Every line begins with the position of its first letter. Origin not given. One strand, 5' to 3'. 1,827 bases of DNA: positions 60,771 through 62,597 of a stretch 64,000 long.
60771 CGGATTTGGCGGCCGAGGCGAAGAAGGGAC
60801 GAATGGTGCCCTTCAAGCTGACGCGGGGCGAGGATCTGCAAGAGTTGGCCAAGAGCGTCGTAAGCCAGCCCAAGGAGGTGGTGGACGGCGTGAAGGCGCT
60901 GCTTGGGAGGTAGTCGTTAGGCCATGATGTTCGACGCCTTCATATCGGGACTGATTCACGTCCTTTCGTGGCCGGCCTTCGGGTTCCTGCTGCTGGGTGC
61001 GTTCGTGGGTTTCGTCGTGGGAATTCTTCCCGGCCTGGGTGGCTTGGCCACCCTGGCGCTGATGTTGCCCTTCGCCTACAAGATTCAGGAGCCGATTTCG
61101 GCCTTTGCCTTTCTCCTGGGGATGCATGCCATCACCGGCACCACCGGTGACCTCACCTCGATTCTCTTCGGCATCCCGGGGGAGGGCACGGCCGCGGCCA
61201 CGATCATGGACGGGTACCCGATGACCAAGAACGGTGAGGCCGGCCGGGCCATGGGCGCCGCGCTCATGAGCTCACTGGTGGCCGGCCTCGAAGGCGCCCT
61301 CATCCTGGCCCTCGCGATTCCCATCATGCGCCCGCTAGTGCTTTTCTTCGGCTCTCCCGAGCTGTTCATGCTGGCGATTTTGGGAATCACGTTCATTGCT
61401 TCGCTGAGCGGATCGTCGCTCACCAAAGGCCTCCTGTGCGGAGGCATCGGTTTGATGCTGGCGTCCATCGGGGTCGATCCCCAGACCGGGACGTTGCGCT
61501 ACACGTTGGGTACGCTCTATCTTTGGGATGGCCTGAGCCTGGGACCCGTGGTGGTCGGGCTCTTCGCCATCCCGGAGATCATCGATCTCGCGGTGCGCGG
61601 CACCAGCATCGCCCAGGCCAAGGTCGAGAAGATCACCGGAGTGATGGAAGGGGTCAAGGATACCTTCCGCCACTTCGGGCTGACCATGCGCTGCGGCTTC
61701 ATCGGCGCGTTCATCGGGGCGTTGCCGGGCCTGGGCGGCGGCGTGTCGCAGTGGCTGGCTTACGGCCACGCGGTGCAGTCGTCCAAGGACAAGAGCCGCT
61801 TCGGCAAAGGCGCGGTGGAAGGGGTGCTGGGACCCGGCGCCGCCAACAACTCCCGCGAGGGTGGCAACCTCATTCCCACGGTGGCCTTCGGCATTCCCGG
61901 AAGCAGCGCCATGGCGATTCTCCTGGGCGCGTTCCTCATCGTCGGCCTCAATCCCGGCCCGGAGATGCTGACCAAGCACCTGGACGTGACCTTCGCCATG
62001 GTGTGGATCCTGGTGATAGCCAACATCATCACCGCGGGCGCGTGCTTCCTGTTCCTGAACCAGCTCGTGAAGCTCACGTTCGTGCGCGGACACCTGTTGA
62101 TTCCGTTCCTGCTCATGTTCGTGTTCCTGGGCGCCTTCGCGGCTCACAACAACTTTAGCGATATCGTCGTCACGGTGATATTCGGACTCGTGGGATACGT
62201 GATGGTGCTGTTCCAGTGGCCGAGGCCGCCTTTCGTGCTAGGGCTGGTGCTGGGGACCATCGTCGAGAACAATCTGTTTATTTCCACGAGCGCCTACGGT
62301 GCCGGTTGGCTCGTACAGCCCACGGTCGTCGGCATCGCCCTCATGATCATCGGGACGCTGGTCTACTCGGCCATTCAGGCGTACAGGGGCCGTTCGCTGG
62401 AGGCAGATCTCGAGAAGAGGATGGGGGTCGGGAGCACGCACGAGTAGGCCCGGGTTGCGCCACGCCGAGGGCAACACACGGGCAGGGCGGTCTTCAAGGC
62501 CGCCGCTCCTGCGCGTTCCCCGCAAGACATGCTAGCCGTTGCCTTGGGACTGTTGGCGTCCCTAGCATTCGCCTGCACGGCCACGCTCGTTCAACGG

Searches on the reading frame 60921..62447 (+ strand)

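Call 95: search_protein_families(library=pfam, proteins=[window:60921-62447:+], max_evalue=0.01)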
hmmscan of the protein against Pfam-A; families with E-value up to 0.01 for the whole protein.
window:60921-62447:+ (508 aa): 1 family
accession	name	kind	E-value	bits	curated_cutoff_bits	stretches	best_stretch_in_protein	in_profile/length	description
PF01970.21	TctA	-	3.6e-123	411.8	28.9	1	22-440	3-423/423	Tripartite tricarboxylate transporter TctA family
